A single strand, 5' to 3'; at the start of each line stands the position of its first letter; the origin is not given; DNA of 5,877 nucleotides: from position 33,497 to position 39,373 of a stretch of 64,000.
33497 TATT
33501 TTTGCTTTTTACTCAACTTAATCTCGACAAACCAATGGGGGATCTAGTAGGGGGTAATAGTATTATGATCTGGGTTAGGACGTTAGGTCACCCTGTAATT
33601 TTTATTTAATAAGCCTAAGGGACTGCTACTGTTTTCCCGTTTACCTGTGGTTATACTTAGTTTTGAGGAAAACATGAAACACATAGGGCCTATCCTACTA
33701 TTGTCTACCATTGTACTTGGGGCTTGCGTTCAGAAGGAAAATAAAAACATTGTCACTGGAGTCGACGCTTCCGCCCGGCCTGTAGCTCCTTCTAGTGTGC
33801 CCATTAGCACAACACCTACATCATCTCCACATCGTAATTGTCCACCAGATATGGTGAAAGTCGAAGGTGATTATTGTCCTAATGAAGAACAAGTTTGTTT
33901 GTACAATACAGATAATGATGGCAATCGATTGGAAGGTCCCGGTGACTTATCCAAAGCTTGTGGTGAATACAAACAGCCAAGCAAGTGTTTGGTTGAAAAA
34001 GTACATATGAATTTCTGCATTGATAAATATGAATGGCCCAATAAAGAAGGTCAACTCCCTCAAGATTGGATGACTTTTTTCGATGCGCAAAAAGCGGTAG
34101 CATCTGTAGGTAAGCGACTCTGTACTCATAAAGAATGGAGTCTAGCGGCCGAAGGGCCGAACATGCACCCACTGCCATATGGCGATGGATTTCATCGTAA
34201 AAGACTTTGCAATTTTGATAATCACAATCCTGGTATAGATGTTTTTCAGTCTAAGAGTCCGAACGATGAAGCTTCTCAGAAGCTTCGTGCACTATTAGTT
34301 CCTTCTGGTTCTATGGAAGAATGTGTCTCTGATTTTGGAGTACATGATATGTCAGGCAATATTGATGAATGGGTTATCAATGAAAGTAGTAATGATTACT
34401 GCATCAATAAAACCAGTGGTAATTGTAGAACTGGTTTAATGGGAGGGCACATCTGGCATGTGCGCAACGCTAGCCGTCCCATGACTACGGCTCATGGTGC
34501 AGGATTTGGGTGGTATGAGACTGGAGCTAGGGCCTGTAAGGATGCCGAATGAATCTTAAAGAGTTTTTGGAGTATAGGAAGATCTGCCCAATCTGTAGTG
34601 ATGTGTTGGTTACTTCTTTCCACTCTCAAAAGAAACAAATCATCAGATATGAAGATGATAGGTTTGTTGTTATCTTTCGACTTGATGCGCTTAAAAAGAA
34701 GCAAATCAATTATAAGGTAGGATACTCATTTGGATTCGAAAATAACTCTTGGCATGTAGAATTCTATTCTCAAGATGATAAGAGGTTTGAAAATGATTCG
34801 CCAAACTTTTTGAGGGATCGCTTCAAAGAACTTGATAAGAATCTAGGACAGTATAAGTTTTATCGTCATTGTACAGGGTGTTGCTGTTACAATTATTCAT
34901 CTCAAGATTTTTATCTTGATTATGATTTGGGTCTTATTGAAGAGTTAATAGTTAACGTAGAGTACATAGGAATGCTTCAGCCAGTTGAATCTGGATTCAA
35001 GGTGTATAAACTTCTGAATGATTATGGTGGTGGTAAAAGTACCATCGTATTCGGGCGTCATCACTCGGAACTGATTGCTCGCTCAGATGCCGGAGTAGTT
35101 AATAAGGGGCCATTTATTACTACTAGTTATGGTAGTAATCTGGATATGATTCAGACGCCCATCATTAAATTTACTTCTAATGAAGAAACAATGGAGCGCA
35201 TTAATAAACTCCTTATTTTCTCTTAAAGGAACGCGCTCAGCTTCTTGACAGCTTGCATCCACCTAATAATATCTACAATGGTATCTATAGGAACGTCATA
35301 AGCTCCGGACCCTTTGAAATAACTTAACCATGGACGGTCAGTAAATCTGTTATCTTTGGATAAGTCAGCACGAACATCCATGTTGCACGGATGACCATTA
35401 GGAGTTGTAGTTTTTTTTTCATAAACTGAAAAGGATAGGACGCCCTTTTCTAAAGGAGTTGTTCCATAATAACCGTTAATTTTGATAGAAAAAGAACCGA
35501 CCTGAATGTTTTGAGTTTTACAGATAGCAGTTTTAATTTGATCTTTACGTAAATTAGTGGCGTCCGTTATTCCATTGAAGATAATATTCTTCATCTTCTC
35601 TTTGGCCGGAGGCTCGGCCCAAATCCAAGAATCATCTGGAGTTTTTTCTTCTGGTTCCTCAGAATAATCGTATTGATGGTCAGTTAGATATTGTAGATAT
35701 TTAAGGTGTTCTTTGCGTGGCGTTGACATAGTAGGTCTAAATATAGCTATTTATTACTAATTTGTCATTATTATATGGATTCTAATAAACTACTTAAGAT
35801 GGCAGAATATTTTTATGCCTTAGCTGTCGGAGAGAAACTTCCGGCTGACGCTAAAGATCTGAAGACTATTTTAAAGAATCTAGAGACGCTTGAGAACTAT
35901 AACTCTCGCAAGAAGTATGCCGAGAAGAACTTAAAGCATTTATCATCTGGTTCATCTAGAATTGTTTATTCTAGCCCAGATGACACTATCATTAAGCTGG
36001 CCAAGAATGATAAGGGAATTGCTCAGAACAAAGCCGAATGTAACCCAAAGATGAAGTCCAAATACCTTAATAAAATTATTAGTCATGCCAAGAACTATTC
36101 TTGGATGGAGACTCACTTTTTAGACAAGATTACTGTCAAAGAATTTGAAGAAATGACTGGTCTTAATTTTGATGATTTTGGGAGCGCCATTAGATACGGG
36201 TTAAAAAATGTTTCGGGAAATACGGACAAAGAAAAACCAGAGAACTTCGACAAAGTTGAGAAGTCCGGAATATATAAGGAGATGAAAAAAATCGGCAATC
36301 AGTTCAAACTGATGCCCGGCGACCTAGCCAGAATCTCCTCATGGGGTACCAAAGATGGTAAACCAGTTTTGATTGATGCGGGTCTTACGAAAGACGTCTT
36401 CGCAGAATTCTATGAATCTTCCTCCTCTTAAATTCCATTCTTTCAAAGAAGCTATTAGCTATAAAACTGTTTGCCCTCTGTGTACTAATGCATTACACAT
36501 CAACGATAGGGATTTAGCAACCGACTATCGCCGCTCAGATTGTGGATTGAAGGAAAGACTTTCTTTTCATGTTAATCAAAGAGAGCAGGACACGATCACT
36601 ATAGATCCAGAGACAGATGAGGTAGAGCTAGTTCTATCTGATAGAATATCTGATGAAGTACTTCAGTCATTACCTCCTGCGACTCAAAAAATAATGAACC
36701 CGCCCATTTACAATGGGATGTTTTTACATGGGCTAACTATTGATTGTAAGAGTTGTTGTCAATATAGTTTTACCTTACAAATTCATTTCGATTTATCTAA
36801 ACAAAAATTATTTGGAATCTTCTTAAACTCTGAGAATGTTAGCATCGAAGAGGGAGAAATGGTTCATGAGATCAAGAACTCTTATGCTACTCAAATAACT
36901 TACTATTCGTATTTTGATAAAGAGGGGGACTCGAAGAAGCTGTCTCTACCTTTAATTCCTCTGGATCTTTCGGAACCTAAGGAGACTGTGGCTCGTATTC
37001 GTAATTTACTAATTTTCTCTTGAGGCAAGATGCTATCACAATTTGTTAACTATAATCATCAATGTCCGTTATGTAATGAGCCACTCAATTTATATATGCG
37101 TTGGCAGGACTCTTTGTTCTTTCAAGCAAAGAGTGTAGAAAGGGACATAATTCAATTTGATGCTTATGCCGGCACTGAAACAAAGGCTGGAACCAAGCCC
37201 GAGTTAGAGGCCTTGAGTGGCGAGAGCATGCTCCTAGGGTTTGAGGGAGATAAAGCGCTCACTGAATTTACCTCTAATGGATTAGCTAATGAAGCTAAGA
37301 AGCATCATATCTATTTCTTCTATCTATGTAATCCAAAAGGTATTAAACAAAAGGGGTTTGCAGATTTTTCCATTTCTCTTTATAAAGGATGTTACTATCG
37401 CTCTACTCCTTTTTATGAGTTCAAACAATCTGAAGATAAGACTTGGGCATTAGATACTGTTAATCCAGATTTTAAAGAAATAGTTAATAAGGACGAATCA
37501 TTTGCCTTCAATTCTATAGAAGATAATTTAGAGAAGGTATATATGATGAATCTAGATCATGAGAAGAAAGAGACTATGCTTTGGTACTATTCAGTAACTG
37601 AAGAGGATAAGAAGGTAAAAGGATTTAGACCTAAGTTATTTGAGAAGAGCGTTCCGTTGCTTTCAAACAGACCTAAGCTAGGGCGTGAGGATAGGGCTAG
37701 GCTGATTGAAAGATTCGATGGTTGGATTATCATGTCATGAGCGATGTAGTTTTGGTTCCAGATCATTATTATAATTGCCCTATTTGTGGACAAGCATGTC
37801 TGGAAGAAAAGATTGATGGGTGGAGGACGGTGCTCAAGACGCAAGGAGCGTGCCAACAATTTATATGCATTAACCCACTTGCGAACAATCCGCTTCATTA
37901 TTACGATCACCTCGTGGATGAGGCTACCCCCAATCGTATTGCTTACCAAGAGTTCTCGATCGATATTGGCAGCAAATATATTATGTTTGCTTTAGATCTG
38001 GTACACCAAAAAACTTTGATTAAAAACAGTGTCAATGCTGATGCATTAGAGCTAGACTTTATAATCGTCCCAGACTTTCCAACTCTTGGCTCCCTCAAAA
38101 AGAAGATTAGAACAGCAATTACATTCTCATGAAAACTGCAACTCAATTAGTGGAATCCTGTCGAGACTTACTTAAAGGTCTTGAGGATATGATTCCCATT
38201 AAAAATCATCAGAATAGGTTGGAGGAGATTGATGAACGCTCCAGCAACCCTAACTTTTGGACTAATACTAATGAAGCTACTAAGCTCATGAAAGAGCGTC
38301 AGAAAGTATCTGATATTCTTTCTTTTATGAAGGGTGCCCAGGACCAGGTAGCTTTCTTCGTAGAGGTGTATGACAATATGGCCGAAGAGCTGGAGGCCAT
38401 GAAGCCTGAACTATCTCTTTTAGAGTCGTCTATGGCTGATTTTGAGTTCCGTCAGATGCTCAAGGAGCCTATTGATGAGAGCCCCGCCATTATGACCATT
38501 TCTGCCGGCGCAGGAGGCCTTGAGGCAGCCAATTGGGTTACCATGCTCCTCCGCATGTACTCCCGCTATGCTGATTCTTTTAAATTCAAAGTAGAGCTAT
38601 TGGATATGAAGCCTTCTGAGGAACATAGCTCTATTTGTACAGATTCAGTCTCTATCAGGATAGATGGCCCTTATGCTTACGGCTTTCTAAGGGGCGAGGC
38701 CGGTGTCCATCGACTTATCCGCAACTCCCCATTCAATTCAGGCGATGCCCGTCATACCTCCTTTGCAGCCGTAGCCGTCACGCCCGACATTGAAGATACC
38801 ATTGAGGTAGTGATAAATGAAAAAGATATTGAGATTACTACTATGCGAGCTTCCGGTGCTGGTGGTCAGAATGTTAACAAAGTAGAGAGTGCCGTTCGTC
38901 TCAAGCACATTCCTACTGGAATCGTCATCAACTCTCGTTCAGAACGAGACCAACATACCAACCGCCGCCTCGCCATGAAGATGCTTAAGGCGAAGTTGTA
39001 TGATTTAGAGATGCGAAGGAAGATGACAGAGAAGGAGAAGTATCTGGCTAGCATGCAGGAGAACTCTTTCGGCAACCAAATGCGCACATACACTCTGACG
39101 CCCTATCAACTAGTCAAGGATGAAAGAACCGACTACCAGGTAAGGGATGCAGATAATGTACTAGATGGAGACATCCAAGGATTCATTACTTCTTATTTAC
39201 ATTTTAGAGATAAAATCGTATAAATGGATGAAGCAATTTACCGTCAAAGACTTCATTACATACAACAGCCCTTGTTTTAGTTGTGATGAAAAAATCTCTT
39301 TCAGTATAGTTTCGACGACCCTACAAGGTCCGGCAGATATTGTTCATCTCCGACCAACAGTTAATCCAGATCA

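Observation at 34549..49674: Array of about 30 CxxC proteins with divergent cores and one shared C-terminal docking-like motif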

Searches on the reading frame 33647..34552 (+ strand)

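Call 9: search_protein_families(library=pfam, proteins=[window:33647-34552:+], max_evalue=0.01)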
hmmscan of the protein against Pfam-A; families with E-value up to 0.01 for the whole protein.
window:33647-34552:+ (301 aa): 1 family
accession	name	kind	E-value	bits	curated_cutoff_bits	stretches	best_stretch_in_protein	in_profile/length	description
PF03781.23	FGE-sulfatase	-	2.9e-13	50.5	23.3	1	131-248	85-194/255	Sulfatase-modifying factor enzyme 1-like domain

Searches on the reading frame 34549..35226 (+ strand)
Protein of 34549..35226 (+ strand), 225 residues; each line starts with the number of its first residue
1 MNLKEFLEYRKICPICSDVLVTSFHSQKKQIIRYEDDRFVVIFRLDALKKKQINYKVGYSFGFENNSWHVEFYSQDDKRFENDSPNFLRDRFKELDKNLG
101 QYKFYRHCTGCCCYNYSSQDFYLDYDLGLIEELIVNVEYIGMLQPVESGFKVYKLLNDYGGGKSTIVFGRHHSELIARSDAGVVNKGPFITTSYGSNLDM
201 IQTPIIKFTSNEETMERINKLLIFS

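Call 6: search_protein_families(library=pfam, proteins=[window:34549-35226:+], max_evalue=1)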
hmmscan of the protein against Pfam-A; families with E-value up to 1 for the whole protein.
window:34549-35226:+ (225 aa): 1 family
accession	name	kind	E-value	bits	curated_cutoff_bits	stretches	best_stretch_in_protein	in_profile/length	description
PF24424.1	FNG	-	0.083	13.4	27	1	28-67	104-143/146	FNG domain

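Call 7: search_protein_families(library=phrogs, proteins=[window:34549-35226:+], max_evalue=1)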
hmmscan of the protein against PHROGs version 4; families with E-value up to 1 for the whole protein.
window:34549-35226:+ (225 aa): 2 families
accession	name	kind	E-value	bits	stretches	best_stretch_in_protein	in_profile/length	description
phrog_5656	-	unknown function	0.034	14.9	1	38-103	112-179/188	-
phrog_13559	-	unknown function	0.22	12.9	1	2-42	3-42/107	-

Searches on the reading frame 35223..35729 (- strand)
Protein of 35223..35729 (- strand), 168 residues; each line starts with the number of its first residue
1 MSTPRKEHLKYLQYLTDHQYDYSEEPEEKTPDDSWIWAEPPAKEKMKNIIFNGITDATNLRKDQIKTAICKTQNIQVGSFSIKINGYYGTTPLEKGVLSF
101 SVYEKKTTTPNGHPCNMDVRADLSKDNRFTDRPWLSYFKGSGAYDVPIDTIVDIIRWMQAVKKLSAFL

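Call 9: search_protein_families(library=pfam, proteins=[window:35223-35729:-], max_evalue=0.01)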
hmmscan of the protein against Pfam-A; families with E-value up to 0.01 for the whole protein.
window:35223-35729:- (168 aa): 0 families

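Call 60: search_protein_families(library=pfam, proteins=[window:35223-35726:-], max_evalue=0.1)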
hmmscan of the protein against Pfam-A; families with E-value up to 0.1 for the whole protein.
window:35223-35726:- (167 aa): 1 family
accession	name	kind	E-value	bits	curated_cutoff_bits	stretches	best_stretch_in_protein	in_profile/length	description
PF11654.13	NCE101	-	0.067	13.4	24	0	95-112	16-33/45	Non-classical export protein 1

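Call 61: search_protein_families(library=phrogs, proteins=[window:35223-35726:-], max_evalue=0.01)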
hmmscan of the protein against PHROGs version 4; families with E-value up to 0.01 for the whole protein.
window:35223-35726:- (167 aa): 0 families

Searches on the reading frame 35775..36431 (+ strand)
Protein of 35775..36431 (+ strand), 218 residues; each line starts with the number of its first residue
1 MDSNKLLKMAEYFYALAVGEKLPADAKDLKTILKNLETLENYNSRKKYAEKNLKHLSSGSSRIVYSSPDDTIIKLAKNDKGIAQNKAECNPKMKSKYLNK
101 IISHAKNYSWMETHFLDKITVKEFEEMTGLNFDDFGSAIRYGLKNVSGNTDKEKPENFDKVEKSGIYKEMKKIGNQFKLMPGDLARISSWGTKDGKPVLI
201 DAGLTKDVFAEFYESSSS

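Call 9: search_protein_families(library=pfam, proteins=[window:35775-36431:+], max_evalue=0.01)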
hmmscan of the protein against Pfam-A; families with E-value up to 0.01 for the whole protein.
window:35775-36431:+ (218 aa): 0 families

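Call 60: search_protein_families(library=pfam, proteins=[window:35775-36428:+], max_evalue=0.1)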
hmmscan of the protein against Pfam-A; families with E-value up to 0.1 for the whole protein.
window:35775-36428:+ (218 aa): 2 families
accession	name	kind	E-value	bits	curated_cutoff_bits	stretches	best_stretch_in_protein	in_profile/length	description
PF08721.17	Tn7_Tnp_TnsA_C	-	0.018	15.9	23.4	0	30-78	4-54/83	TnsA endonuclease C terminal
PF06978.16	POP1_N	-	0.074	13.5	22.2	0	35-115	87-155/208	Ribonucleases P/MRP protein subunit POP1, N-terminal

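Call 61: search_protein_families(library=phrogs, proteins=[window:35775-36428:+], max_evalue=0.01)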
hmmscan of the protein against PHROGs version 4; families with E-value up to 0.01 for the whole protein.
window:35775-36428:+ (218 aa): 1 family
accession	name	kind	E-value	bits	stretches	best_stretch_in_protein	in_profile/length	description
phrog_4301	-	unknown function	3.2e-12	47.5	1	36-209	21-173/225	-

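Call 67: search_solved_structures(query=window:35775-36428:+, max_evalue=10, show_alignments=2)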
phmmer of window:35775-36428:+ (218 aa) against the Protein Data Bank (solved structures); distinct sequences matched with E-value up to 10: 15.
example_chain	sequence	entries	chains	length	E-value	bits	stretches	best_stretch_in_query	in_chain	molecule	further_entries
8jbi_D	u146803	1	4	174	0.044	17.2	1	43-111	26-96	Secreted effector kinase SteC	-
6wcy_A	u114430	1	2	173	0.44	13.9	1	162-196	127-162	Gamma-crystallin D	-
6w5b_A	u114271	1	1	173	0.62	13.4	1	157-195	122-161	Gamma-crystallin D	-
4gr7_X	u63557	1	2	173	1.4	12.2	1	162-195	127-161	Gamma-crystallin D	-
7p53_X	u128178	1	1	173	1.5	12.1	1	162-195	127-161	Gamma-crystallin D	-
4jgf_A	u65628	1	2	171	1.5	12.1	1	162-195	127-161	Gamma-crystallin D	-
8bd0_X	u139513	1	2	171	1.5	12.1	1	162-195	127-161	Human Gamma-D Crystallin R36S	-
1hk0_X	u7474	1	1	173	1.5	12.1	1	162-195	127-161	Gamma-crystallin D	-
2g98_A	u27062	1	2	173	1.6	12.1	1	162-195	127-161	Gamma crystallin D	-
2klj_A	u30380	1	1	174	1.6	12.1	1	162-195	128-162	Gamma-crystallin D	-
6eta_A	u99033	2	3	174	1.6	12.1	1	162-195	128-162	Gamma-crystallin D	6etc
1h4a_X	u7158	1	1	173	1.6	12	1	162-195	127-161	Gamma-crystallin D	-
2kfb_A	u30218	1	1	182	1.7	12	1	162-195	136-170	Gamma-crystallin D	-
8bpi_XXX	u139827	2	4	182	1.7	12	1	162-195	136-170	Gamma-crystallin D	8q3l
9g3w_X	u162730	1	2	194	1.9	11.8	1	162-195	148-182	Gamma-crystallin D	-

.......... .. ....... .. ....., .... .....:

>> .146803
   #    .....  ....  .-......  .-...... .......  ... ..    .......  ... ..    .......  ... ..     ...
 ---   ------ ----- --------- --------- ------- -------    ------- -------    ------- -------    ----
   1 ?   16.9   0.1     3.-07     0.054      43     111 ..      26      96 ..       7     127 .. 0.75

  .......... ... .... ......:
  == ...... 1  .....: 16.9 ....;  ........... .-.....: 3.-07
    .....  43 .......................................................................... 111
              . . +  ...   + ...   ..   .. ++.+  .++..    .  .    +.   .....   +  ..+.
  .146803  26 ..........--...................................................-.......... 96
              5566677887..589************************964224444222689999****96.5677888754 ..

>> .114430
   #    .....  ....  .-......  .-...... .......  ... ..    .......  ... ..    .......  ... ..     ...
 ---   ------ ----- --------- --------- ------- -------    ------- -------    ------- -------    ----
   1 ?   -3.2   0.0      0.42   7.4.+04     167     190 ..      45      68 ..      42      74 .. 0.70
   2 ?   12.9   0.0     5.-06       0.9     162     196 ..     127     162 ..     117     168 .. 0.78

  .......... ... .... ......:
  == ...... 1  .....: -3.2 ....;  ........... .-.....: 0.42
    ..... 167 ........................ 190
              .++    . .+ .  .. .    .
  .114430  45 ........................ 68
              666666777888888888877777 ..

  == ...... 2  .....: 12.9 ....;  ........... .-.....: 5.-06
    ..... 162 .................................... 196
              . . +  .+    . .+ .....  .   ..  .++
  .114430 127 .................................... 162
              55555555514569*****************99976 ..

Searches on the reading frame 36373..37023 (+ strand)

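Call 6: search_protein_families(library=pfam, proteins=[window:36373-37023:+], max_evalue=1)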
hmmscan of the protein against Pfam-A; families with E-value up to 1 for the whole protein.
window:36373-37023:+ (216 aa): 0 families

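Call 7: search_protein_families(library=phrogs, proteins=[window:36373-37023:+], max_evalue=1)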
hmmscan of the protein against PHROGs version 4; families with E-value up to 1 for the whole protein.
window:36373-37023:+ (216 aa): 1 family
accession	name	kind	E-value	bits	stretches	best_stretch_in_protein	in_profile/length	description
phrog_36831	-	unknown function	0.016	16.6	1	27-62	6-41/96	-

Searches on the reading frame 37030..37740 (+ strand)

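Call 6: search_protein_families(library=pfam, proteins=[window:37030-37740:+], max_evalue=1)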
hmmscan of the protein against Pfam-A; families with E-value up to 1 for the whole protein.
window:37030-37740:+ (236 aa): 1 family
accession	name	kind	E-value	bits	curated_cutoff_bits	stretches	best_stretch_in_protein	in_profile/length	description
PF16373.10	DUF4985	-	0.083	13.8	39.3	1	103-158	9-65/114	Domain of unknown function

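Call 7: search_protein_families(library=phrogs, proteins=[window:37030-37740:+], max_evalue=1)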
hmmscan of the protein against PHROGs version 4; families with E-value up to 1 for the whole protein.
window:37030-37740:+ (236 aa): 1 family
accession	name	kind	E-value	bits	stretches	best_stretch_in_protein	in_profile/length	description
phrog_20166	-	unknown function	0.04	15.3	1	165-202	18-51/89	-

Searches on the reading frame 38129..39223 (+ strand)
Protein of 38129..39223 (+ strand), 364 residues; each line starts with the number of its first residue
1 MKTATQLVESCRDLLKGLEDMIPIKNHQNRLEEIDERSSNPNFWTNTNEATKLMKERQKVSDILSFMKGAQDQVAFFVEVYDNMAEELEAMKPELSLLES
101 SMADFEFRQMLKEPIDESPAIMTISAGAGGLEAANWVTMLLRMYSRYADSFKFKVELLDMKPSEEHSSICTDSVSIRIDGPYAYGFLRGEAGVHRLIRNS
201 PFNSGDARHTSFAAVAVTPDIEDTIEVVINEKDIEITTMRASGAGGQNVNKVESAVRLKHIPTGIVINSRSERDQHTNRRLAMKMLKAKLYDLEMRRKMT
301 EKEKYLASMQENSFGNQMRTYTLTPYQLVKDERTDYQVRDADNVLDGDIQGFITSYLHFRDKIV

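Call 9: search_protein_families(library=pfam, proteins=[window:38129-39223:+], max_evalue=0.01)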
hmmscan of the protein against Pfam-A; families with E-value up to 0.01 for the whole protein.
window:38129-39223:+ (364 aa): 2 families
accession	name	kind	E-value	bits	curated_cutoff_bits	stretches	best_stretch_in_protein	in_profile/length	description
PF03462.23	PCRF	-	8.9e-46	156.6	24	1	28-215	2-194/194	PCRF domain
PF00472.26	RF-1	-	1e-36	125.8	35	1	224-333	2-116/116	RF-1 domain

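Call 37: search_dna_similar(query=window:38129-39220:+, collection=phages, mode=protein, max_evalue=0.00001, max_rows=20)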
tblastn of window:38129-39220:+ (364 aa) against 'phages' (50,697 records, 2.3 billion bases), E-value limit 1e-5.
Records with a match: 93; places in all: 93; records where one place covers at least 80% of the query: 56.
Best place of each record, by identity: <60% 93.
By first word of the organism name: Bacteriophage 29; Prevotella 15; Listeria 12; Mycobacterium 10; uncultured 7; Pseudomonas 5; Salmonella 4; Staphylococcus 4; Acinetobacter 4; Enterococcus 2; and 1 more.
By host as written in the record: - 40; Prevotella sp. 15; Listeria monocytogenes 12; Mycobacterium smegmatis mc2 155 5; Staphylococcus aureus 4; Salmonella enterica subsp. enterica serovar Kentucky 3; Enterococcus faecalis 2; Pseudomonas syringae pv. actinidiae K7#8 2; and 9 more.
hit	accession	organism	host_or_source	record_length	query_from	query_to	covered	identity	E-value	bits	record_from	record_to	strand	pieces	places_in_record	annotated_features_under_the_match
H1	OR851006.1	Salmonella phage S.Kent 1-2-1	Salmonella enterica subsp. enterica ...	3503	6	357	97%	41.2%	4e-74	254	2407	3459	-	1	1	record has no annotation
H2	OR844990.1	Staphylococcus phage SA 1306 Kay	Staphylococcus aureus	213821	15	357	94%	41.5%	5e-79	269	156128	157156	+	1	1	record has no annotation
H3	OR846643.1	Enterococcus phage Efs 1-1-1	Enterococcus faecalis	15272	31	360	91%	42.4%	3e-84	284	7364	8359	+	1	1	record has no annotation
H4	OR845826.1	Escherichia phage ECO95 1-6-1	Escherichia coli O157:H7 ATCC 43895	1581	28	357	91%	42.1%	2e-78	254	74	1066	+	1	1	record has no annotation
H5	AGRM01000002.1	Salmonella enterica subsp. houtenae str. ATCC BAA-1581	Homo sapiens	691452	28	357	91%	42.1%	7e-74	254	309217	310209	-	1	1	peptide chain release factor 2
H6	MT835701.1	Bacteriophage sp.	human fecal samples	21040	15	359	95%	39.8%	1e-73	253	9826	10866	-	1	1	record has no annotation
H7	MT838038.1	Bacteriophage sp.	human fecal samples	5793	8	357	96%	39.2%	2e-79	270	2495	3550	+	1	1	record has no annotation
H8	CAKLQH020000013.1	Acinetobacter phage MD-2021a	not known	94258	28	357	91%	41.5%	5e-81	275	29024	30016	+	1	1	prfB: peptide chain release factor 2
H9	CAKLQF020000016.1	Acinetobacter phage MD-2021a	not known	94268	28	357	91%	41.5%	5e-81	275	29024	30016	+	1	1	prfB: peptide chain release factor 2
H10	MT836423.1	Bacteriophage sp.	human fecal samples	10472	15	362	96%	39.1%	1e-73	253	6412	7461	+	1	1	record has no annotation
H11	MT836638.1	Bacteriophage sp.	human fecal samples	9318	1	357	98%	38.1%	4e-67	234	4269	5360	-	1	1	record has no annotation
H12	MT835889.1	Bacteriophage sp.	human fecal samples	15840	8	357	96%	38.0%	5e-67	234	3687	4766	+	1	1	record has no annotation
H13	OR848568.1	Listeria phage LM 4-14-1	Listeria monocytogenes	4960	16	360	95%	38.6%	4e-76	261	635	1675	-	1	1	record has no annotation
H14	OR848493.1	Listeria phage LM 4-14-1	Listeria monocytogenes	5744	16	360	95%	38.6%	5e-76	260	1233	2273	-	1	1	record has no annotation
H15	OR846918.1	Listeria phage LM 4-11-1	Listeria monocytogenes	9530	16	360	95%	38.6%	5e-76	260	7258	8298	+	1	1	record has no annotation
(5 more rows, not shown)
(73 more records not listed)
